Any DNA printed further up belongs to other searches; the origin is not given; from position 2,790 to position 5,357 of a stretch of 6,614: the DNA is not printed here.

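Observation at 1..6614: Window is a complete circular microvirus genome opened inside the Rep gene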

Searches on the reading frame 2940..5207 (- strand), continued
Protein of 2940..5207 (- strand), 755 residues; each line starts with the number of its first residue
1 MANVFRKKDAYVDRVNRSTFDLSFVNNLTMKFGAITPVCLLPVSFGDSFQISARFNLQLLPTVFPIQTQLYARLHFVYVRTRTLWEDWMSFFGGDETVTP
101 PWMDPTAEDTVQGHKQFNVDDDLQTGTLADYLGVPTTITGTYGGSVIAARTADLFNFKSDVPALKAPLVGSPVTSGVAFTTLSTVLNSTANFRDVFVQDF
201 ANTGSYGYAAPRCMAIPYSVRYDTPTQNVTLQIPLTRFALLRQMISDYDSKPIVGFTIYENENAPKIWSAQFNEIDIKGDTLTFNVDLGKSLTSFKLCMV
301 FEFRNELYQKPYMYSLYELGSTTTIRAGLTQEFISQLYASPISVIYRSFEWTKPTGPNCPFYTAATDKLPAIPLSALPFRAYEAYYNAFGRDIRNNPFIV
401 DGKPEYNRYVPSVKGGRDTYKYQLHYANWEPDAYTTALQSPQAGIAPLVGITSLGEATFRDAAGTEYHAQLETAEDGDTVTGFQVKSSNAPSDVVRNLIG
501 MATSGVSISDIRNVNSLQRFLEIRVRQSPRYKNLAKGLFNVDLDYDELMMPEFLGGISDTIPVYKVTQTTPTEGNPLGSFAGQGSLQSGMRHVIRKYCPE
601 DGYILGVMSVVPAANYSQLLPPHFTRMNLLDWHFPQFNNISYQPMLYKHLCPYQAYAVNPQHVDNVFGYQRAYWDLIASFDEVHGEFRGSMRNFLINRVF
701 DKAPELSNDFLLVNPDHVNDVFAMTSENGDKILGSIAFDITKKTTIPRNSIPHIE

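Call 66: find_encoding_contigs(protein=P0003, flank=10000, max_places=2)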
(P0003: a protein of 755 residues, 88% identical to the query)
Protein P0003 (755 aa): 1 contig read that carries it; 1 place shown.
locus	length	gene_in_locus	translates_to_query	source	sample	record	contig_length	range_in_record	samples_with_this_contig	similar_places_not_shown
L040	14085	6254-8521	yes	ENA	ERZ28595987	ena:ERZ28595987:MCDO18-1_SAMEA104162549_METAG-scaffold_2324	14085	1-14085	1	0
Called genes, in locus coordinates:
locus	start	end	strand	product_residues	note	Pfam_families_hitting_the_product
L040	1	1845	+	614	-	?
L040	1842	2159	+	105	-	-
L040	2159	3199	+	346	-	-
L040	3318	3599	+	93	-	-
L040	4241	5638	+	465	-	PF23343:REP_ORF2-G2P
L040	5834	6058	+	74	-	-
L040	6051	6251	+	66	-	-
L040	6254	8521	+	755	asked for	PF02305:Phage_F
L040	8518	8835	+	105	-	-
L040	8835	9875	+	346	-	-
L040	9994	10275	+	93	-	-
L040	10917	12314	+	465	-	PF23343:REP_ORF2-G2P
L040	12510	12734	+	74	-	-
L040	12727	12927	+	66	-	-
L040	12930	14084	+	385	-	?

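Call 67: find_encoding_contigs(protein=P0080, flank=10000, max_places=2)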
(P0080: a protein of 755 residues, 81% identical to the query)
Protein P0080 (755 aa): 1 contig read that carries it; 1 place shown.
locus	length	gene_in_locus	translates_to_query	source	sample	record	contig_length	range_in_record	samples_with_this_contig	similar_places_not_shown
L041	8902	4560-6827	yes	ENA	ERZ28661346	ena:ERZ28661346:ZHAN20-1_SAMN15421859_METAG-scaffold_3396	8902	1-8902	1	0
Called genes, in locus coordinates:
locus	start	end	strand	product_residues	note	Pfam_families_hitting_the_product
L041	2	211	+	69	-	?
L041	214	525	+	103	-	-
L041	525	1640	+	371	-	-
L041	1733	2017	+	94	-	-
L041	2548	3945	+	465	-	PF23343:REP_ORF2-G2P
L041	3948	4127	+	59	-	-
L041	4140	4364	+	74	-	-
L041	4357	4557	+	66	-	-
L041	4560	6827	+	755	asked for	PF02305:Phage_F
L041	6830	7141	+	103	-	-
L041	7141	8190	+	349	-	-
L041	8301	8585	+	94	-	-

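Call 68: find_encoding_contigs(protein=P0070, flank=10000, max_places=2)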
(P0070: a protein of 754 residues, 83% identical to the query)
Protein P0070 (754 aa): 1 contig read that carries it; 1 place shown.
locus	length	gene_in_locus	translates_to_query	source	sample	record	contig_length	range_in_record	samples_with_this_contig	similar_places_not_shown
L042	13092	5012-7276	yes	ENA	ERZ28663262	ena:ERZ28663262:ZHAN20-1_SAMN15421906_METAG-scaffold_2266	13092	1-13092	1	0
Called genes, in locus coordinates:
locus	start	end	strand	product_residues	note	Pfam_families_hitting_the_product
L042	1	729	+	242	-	?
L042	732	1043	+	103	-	-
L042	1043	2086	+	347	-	-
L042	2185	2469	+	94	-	-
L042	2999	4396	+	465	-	PF23343:REP_ORF2-G2P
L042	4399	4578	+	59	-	-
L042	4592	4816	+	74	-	-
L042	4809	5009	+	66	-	-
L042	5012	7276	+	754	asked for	PF02305:Phage_F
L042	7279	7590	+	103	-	-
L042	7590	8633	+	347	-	-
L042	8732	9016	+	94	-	-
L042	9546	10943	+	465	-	PF23343:REP_ORF2-G2P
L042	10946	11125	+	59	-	-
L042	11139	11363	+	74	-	-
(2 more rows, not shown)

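Call 75: get_annotated_region(hit=H6, flank=7000)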
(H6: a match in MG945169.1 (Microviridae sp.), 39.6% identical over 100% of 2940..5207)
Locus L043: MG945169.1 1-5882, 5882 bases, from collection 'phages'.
description: UNVERIFIED: Microviridae sp. isolate 414-1801, partial genome.
organism: Microviridae sp. (NCBI taxid 2202644)
taxonomy: Viruses; Monodnaviria; Sangervirae; Phixviricota; Malgrandaviricetes; Petitvirales; Microviridae
host: -; source: pig feces; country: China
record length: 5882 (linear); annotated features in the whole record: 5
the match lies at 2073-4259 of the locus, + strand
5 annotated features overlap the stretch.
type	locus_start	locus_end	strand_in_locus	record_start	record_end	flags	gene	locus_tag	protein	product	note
misc_feature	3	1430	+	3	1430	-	-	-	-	-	similar to VP4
misc_feature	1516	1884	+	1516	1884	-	-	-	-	-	similar to peptidase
misc_feature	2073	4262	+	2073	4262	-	-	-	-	-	similar to VP1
misc_feature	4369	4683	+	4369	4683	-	-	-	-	-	similar to hypothetical protein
misc_feature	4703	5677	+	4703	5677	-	-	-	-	-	similar to VP2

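Call 76: get_annotated_region(hit=H7, flank=7000)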
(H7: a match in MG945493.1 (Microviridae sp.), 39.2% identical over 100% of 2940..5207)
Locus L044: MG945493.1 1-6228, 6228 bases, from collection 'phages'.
description: UNVERIFIED: Microviridae sp. isolate 1308-1602, complete genome.
organism: Microviridae sp. (NCBI taxid 2202644)
taxonomy: Viruses; Monodnaviria; Sangervirae; Phixviricota; Malgrandaviricetes; Petitvirales; Microviridae
host: -; source: cattle genital tract secretion; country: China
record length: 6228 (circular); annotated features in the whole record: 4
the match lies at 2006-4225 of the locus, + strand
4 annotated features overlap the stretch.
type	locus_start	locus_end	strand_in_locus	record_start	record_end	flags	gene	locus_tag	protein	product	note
misc_feature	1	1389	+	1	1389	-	-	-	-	-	similar to VP4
misc_feature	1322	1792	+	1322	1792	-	-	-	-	-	similar to M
misc_feature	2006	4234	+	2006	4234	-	-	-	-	-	similar to VP1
misc_feature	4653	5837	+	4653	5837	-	-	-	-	-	similar to VP2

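Call 77: get_annotated_region(hit=H8, flank=7000)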
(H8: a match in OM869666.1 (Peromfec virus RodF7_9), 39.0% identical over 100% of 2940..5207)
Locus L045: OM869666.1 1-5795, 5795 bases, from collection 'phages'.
description: Peromfec virus RodF7_9, complete genome.
organism: Peromfec virus RodF7_9 (NCBI taxid 2929356)
taxonomy: Viruses; Monodnaviria; Sangervirae; Phixviricota; Malgrandaviricetes; Petitvirales; Microviridae
host: Peromyscus boylii; specimen_voucher: UMNH:Mamm:44823; Tissue Sample Catalog Number: ASUVTC000568; source: feces; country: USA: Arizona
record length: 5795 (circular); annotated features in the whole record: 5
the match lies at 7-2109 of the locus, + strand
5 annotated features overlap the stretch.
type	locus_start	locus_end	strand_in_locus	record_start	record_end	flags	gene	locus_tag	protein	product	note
CDS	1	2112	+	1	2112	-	-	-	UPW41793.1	major capsid protein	-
CDS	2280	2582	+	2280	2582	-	-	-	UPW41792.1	hypothetical protein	-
CDS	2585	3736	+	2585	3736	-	-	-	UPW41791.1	DNA pilot protein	-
CDS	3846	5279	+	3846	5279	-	-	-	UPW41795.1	replication initiator protein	-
CDS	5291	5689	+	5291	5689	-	-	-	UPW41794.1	peptidase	-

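Call 78: get_annotated_region(hit=H14, flank=7000)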
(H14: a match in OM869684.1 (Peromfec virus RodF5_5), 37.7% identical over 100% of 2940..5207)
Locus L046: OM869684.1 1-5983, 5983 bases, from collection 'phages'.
description: Peromfec virus RodF5_5, complete genome.
organism: Peromfec virus RodF5_5 (NCBI taxid 2929341)
taxonomy: Viruses; Monodnaviria; Sangervirae; Phixviricota; Malgrandaviricetes; Petitvirales; Microviridae
host: Peromyscus truei; specimen_voucher: UMNH:Mamm:44820; Tissue Sample Catalog Number: ASUVTC000566; source: feces; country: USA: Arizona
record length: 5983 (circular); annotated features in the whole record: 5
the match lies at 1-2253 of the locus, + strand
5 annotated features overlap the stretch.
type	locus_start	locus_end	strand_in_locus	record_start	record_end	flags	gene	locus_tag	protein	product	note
CDS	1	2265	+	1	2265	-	-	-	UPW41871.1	major capsid protein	-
CDS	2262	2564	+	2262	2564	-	-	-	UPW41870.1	hypothetical protein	-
CDS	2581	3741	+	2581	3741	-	-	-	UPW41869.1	DNA pilot protein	-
CDS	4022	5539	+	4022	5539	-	-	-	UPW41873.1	replication initiator protein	-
CDS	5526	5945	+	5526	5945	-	-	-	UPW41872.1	peptidase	-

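Call 79: get_annotated_region(hit=H19, flank=7000)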
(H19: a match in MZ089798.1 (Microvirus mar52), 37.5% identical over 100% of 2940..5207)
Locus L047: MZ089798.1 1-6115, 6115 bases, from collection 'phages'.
description: Microvirus mar52, complete genome.
organism: Microvirus mar52 (NCBI taxid 2851188)
taxonomy: Viruses; Monodnaviria; Sangervirae; Phixviricota; Malgrandaviricetes; Petitvirales; Microviridae
host: Marmota flaviventris; source: feces; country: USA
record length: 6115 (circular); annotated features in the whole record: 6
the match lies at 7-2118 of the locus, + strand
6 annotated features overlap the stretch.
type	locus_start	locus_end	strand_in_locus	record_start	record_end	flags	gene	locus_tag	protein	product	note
CDS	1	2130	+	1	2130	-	-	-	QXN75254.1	major capsid protein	Similar to PHA00363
CDS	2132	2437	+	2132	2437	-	-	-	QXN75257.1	hypothetical protein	-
CDS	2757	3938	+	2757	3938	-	-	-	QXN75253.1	DNA pilot protein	Similar to PHA00327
CDS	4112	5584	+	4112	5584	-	-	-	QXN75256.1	replication initiator protein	Similar to PHA00330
CDS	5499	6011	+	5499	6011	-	-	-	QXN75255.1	peptidase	-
CDS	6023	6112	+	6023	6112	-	-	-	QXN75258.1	hypothetical protein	-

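Call 80: get_annotated_region(hit=H22, flank=7000)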
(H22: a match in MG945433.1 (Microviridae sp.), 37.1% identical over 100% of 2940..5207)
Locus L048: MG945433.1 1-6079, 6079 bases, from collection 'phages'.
description: UNVERIFIED: Microviridae sp. isolate 4854-1711, complete genome.
organism: Microviridae sp. (NCBI taxid 2202644)
taxonomy: Viruses; Monodnaviria; Sangervirae; Phixviricota; Malgrandaviricetes; Petitvirales; Microviridae
host: -; source: yak feces; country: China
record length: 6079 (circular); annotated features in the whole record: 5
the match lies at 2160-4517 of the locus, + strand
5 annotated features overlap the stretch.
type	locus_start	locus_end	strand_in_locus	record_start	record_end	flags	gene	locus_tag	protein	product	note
misc_feature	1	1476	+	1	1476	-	-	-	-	-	similar to VP4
misc_feature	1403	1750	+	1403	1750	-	-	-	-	-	similar to hypothetical protein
misc_feature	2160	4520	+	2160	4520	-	-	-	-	-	similar to VP1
misc_feature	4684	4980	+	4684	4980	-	-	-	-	-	similar to hypothetical protein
misc_feature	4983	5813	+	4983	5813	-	-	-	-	-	similar to VP2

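Call 109: search_solved_structures(query=window:2940-5207:-, max_evalue=0.01)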
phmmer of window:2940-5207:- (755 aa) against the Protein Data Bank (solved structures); distinct sequences matched with E-value up to 0.01: 2.
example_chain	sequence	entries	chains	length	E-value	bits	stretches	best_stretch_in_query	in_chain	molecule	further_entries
8des_A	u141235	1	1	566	2.9e-24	88.7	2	488-752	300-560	Major capsid protein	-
9cgm_A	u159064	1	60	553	1.2e-15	60.2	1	364-752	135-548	Capsid protein VP1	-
